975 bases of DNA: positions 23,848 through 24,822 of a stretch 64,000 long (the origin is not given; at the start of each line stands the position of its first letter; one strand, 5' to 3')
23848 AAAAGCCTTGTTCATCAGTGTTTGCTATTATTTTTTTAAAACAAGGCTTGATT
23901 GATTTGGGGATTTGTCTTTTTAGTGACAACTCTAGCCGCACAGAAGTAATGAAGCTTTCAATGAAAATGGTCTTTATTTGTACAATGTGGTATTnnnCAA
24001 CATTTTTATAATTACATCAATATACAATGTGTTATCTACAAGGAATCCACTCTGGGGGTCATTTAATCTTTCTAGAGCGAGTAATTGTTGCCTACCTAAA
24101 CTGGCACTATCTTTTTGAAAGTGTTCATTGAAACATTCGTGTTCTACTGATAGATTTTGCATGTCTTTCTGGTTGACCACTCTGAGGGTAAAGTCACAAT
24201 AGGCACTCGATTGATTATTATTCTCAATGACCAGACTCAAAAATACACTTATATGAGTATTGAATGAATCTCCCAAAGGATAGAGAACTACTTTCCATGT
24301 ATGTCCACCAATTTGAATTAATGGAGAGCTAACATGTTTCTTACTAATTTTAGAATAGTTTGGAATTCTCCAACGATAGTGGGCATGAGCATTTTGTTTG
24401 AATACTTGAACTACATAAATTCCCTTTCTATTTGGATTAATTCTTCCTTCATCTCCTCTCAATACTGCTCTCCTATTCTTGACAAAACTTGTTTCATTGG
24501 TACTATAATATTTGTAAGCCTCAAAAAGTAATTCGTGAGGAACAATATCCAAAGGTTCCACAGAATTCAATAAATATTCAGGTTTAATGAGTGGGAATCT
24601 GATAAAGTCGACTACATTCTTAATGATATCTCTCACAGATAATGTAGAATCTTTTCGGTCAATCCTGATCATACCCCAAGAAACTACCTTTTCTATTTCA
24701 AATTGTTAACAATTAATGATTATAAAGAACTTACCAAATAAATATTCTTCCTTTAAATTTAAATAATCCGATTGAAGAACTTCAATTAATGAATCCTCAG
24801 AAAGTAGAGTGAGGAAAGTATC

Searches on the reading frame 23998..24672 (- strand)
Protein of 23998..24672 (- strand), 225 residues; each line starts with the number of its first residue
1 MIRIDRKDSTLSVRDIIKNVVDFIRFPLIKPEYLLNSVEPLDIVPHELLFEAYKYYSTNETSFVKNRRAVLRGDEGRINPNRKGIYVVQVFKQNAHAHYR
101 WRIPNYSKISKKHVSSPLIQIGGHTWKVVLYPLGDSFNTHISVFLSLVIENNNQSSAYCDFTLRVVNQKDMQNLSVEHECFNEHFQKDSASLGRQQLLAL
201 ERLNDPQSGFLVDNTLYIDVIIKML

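Call 64: search_protein_families(library=pfam, proteins=[window:23998-24672:-], max_evalue=0.01)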
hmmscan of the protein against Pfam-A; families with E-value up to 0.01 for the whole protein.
window:23998-24672:- (225 aa): 3 families
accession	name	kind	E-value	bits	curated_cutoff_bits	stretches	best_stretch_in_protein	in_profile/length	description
PF22486.2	MATH_2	-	7.8e-25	88.1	32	1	98-221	1-135/136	MATH domain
PF00917.32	MATH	-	2.6e-08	34.5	21.2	1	103-223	1-112/113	MATH domain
PF23651.1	TRAF_BTBD17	-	5.3e-05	23.4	27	1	145-224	85-167/169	BTBD17 TRAF domain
